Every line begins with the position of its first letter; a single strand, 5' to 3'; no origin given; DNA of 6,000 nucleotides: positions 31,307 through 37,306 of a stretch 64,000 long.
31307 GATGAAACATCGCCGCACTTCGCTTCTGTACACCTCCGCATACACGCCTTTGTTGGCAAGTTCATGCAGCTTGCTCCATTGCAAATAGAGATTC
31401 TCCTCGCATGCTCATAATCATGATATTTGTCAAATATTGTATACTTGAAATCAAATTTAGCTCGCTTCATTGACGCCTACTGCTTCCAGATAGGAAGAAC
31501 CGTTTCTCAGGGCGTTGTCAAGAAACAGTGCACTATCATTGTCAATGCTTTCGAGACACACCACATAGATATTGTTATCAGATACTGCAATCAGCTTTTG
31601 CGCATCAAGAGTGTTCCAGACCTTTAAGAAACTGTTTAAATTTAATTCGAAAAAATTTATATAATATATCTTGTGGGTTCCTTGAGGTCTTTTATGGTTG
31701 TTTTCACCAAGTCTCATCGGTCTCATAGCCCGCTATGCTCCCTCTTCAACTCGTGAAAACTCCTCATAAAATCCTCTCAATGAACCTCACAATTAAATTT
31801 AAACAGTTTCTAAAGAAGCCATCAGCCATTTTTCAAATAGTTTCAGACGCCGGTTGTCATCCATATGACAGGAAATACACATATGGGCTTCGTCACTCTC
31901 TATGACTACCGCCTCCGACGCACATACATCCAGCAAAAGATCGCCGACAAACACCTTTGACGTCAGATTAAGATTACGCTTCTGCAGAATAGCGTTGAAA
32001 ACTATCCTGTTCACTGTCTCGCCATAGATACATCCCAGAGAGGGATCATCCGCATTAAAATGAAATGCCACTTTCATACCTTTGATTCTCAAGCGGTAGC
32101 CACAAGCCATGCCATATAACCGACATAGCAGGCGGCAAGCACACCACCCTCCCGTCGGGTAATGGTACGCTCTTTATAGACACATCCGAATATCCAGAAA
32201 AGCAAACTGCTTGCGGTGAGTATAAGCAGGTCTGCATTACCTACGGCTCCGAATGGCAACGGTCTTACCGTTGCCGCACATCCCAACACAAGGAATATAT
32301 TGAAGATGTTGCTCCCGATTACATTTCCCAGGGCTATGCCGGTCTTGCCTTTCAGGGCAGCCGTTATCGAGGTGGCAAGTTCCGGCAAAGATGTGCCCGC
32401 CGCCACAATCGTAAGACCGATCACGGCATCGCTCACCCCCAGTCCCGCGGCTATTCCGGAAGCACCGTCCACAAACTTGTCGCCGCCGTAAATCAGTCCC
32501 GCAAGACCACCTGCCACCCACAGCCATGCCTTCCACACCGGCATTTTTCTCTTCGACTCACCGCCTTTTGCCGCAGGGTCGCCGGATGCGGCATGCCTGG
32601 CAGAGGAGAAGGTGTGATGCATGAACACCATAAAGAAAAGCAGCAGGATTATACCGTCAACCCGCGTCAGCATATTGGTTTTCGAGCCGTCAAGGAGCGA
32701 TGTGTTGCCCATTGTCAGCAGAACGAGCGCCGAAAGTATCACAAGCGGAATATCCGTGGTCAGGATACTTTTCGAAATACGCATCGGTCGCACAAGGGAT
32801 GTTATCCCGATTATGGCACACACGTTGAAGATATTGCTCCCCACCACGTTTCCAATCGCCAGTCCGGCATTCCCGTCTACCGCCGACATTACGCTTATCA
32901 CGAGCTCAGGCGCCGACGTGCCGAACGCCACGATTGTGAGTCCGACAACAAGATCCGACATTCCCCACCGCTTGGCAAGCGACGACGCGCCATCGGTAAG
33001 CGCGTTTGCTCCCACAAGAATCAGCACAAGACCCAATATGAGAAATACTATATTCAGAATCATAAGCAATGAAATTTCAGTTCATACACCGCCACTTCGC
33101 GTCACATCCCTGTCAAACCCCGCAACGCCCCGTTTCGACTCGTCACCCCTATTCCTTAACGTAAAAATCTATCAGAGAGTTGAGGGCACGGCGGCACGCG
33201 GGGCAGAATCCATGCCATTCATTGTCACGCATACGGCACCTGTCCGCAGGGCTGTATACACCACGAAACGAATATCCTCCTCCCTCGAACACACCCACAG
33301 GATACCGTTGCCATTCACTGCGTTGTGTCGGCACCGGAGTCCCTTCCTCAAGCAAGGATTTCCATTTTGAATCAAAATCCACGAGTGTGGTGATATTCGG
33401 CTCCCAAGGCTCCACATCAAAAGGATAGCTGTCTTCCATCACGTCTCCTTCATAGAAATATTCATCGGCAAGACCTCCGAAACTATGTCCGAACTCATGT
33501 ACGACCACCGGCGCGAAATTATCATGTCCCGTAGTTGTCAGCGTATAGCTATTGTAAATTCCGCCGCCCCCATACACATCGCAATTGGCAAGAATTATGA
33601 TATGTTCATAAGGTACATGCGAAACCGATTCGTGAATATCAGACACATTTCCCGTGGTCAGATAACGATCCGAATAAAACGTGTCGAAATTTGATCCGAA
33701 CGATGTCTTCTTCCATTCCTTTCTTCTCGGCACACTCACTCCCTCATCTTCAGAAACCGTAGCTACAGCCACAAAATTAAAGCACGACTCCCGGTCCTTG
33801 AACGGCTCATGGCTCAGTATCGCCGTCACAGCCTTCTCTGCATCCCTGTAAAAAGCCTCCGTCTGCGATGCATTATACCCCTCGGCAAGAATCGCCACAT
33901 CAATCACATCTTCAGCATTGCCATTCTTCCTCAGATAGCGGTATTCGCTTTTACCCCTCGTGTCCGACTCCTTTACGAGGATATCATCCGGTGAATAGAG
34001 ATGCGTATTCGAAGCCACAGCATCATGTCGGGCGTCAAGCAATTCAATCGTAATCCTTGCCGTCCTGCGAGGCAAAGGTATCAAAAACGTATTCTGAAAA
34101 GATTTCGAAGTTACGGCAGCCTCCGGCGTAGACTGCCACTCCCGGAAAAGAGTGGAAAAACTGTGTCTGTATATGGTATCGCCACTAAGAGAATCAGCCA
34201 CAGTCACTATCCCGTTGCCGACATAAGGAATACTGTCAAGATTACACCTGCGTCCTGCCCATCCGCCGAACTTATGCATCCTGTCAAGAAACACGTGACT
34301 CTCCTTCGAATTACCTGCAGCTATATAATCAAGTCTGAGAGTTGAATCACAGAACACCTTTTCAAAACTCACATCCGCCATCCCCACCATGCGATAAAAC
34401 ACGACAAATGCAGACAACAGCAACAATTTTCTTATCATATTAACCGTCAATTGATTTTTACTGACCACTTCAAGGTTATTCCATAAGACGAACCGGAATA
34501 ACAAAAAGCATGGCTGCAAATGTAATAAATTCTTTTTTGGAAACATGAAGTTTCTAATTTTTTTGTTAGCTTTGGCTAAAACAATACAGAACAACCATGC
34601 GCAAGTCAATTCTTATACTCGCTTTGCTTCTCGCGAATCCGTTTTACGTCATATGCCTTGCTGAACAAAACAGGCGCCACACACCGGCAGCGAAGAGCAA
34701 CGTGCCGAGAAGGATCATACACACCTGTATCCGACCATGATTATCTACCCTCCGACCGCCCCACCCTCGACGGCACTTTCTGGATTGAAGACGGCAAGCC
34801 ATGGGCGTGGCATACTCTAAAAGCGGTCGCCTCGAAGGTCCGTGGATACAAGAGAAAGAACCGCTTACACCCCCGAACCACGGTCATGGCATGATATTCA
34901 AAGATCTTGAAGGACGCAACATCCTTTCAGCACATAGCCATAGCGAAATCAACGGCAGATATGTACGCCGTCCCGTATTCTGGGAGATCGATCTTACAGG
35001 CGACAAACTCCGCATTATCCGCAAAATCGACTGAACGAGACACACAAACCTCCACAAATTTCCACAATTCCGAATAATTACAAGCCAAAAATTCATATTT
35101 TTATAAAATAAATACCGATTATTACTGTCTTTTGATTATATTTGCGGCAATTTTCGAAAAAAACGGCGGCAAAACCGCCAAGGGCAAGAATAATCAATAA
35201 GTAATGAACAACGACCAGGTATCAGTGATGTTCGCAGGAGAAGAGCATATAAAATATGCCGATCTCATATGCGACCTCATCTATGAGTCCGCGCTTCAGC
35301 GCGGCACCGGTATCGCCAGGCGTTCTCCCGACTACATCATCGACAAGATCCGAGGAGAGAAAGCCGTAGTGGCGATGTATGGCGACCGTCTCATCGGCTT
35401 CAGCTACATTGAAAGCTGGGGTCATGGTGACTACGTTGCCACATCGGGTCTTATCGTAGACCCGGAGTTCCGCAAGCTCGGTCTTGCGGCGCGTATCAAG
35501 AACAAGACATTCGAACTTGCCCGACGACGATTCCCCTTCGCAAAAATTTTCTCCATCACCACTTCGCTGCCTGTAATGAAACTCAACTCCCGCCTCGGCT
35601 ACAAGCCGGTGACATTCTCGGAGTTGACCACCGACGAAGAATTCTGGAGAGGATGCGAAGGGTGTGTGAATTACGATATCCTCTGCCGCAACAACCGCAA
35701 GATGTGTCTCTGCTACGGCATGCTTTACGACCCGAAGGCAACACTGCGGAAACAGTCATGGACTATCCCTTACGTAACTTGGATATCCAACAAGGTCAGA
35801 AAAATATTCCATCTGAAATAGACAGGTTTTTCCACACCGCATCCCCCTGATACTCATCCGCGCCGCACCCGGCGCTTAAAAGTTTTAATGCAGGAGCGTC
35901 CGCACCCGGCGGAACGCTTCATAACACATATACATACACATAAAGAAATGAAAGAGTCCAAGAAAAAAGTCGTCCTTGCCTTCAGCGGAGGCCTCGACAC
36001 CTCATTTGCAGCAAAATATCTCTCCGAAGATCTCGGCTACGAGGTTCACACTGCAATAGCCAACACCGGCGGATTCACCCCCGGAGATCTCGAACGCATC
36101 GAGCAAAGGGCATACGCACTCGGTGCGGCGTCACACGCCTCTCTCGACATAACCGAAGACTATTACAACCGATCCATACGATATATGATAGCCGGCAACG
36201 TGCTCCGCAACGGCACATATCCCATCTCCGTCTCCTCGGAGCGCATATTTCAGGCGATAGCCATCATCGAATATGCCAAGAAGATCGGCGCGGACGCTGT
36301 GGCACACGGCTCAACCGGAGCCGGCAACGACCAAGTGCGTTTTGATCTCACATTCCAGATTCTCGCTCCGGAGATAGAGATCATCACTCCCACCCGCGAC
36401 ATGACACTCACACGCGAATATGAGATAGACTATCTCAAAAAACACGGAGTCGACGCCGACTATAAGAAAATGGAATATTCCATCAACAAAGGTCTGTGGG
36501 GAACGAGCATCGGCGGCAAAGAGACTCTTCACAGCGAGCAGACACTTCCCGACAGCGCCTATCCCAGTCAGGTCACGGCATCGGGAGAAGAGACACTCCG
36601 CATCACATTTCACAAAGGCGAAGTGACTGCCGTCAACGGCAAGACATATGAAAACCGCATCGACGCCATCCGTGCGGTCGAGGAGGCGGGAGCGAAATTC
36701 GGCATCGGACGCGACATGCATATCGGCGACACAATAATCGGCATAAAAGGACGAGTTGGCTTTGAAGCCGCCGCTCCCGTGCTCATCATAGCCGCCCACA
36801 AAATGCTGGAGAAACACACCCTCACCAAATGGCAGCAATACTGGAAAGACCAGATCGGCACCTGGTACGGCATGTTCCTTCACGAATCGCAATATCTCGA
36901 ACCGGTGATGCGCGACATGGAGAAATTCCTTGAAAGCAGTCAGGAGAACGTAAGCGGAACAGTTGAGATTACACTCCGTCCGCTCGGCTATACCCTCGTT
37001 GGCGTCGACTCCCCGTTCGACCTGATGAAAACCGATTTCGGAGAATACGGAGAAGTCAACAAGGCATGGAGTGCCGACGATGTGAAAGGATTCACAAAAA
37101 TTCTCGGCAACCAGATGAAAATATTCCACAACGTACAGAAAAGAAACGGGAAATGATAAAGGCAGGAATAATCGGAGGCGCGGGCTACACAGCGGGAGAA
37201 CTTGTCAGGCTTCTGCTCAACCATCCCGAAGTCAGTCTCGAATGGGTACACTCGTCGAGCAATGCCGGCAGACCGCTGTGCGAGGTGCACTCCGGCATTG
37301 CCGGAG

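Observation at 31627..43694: Novel ~183-bp MITE-like repeat family with perfect 20-bp terminal inverted repeats, one copy inserted exactly at the argF' stop codon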

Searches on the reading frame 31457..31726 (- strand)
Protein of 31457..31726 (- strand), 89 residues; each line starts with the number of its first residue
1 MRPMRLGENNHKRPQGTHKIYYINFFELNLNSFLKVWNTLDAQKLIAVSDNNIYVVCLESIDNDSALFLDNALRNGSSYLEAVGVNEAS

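Call 9: search_protein_families(library=pfam, proteins=[window:31457-31726:-])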
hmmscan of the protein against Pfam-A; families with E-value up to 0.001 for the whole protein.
window:31457-31726:- (89 aa): 0 families

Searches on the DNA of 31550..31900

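Call 51: search_rna_families(source=window, start=31550, end=31900, threshold=evalue, max_evalue=10)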
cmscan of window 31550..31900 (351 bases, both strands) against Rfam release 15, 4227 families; matches with E-value up to 10: 4.
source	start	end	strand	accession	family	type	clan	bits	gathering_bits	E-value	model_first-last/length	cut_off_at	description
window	31783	31855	-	RF00281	SNORD47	Gene; snRNA; snoRNA; CD-box;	-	18.7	50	0.6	1-77/77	no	Small nucleolar RNA SNORD47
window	31817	31889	-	RF01172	sn2343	Gene; snRNA; snoRNA; CD-box;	-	13.8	60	2.7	1-78/78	no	Small nucleolar RNA sn2343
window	31803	31866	-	RF02308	TtnuCD34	Gene; snRNA; snoRNA; CD-box;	-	12.9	80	8.2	1-64/64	no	Tetrahymena snoRNA TtnuCD34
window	31861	31886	-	RF01922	mir-654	Gene; miRNA;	-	12.5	63.5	9.6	30-55/81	no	mir-654 microRNA precursor family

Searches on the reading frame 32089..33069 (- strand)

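Call 10: search_protein_families(library=pfam, proteins=[window:32089-33069:-])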
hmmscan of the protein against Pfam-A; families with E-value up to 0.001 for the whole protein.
window:32089-33069:- (326 aa): 1 family
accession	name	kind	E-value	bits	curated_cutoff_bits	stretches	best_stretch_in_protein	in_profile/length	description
PF01699.29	Na_Ca_ex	-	3e-66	222.5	24.9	2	7-150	3-146/151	Sodium/calcium exchanger protein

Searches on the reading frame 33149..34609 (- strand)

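Call 10: search_protein_families(library=pfam, proteins=[window:33149-34609:-])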
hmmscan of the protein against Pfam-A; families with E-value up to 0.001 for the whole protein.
window:33149-34609:- (486 aa): 2 families
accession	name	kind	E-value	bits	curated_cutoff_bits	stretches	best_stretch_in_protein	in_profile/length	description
PF09471.16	Peptidase_M64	-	2.7e-62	211.1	26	2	226-434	3-211/302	IgA Peptidase M64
PF16217.10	M64_N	-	1.5e-40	138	27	1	82-199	2-119/122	Peptidase M64 N-terminus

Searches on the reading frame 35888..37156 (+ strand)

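Call 9: search_protein_families(library=pfam, proteins=[window:35888-37156:+])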
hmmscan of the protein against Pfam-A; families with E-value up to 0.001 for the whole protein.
window:35888-37156:+ (422 aa): 2 families
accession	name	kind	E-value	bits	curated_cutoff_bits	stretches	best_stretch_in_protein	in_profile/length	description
PF00764.25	Arginosuc_synth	-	2.7e-42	145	27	1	27-188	1-161/162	Arginosuccinate synthase N-terminal HUP domain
PF20979.2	Arginosuc_syn_C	-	5.6e-30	105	27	1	197-412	1-218/219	Arginosuccinate synthase C-terminal domain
